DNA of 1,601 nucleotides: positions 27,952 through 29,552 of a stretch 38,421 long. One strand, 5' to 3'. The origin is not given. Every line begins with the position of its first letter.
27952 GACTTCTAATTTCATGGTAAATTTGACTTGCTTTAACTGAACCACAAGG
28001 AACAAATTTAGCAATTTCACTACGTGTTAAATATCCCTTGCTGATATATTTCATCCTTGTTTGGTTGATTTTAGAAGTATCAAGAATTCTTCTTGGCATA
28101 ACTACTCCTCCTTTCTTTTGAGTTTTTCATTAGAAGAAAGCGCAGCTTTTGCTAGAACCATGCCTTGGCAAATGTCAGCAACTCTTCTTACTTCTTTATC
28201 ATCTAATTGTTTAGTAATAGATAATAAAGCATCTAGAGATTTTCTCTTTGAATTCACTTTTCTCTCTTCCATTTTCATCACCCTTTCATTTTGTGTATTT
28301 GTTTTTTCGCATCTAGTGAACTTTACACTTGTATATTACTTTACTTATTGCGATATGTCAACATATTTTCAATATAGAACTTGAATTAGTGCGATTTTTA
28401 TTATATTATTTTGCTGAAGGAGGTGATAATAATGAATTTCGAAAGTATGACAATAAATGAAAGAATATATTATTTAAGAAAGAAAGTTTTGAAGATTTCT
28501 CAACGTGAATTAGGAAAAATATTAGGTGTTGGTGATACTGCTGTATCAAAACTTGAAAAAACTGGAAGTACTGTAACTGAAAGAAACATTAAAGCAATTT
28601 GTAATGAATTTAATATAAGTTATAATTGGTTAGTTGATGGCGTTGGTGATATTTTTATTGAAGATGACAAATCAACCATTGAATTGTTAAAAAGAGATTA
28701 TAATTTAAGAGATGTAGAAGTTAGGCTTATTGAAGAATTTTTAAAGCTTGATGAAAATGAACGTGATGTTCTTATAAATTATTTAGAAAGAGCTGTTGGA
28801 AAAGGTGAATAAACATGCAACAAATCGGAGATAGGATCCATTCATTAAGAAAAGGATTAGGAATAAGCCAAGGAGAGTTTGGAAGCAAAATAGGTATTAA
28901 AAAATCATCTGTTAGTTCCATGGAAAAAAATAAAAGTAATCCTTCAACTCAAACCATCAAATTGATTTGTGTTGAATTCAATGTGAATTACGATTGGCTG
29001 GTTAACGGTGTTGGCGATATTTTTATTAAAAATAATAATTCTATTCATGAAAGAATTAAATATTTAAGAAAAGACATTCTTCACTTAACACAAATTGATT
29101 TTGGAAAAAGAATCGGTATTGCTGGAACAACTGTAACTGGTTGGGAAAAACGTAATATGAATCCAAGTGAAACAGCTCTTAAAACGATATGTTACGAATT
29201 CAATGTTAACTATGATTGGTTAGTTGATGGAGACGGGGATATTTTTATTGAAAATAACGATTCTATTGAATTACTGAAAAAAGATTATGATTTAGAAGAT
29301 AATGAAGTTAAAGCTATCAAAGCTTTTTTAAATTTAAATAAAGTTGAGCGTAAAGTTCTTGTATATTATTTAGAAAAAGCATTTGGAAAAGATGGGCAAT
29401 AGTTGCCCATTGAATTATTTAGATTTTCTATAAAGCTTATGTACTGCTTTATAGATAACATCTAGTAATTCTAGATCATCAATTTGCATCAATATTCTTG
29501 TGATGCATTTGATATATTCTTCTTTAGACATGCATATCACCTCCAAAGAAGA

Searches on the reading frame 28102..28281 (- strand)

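Call 66: search_protein_families(library=pfam, proteins=[window:28102-28281:-], max_evalue=0.01)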
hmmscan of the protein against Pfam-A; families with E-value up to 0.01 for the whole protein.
window:28102-28281:- (59 aa): 1 family
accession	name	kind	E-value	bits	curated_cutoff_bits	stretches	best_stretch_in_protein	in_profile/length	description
PF04658.18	TAFII55_N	-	0.0039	17.3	25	1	4-56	46-97/160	TAFII55 protein conserved region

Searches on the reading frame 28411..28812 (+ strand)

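Call 66: search_protein_families(library=pfam, proteins=[window:28411-28812:+], max_evalue=0.01)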
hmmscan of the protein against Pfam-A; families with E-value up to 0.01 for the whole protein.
window:28411-28812:+ (133 aa): 5 families
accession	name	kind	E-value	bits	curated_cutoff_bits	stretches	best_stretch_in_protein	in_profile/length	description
PF01381.28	HTH_3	-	3.2e-08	33.9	23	1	21-74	3-55/55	Helix-turn-helix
PF12844.13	HTH_19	-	1.6e-07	31.6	30.2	1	17-79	2-63/64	Helix-turn-helix domain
PF07022.19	Phage_CI_repr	-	0.0042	17.8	22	1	25-82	8-65/65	Bacteriophage CI repressor helix-turn-helix domain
PF15731.11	MqsA_antitoxin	-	0.0049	17.4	30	1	16-53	71-107/131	Antitoxin component of bacterial toxin-antitoxin system, MqsA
PF04545.22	Sigma70_r4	-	0.0074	16.2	24.1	0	28-51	20-43/50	Sigma-70, region 4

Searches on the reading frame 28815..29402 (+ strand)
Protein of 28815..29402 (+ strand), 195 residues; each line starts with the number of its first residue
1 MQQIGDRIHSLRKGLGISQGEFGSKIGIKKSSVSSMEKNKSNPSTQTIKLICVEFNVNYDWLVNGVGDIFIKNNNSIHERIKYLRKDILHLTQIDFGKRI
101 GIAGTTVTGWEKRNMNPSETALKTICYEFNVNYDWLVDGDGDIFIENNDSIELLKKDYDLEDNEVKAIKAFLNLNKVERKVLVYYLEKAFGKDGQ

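Call 66: search_protein_families(library=pfam, proteins=[window:28815-29402:+], max_evalue=0.01)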
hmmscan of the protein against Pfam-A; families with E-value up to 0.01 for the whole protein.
window:28815-29402:+ (195 aa): 6 families
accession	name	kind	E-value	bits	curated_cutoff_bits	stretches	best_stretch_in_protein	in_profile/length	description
PF01381.28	HTH_3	-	2.5e-21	75.9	23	2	8-62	1-55/55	Helix-turn-helix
PF12844.13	HTH_19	-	2.5e-16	59.8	30.2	2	5-67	1-63/64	Helix-turn-helix domain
PF07022.19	Phage_CI_repr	-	2.7e-11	44.1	22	2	94-144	16-65/65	Bacteriophage CI repressor helix-turn-helix domain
PF13443.12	HTH_26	-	3.5e-08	34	22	1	12-58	6-53/63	Cro/C1-type HTH DNA-binding domain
PF13560.12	HTH_31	-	3.5e-07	30.9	27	1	3-52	1-51/64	Helix-turn-helix domain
PF22495.2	HTH_92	-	0.0031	17.2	27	0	10-43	2-35/45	RsaL-like HTH domain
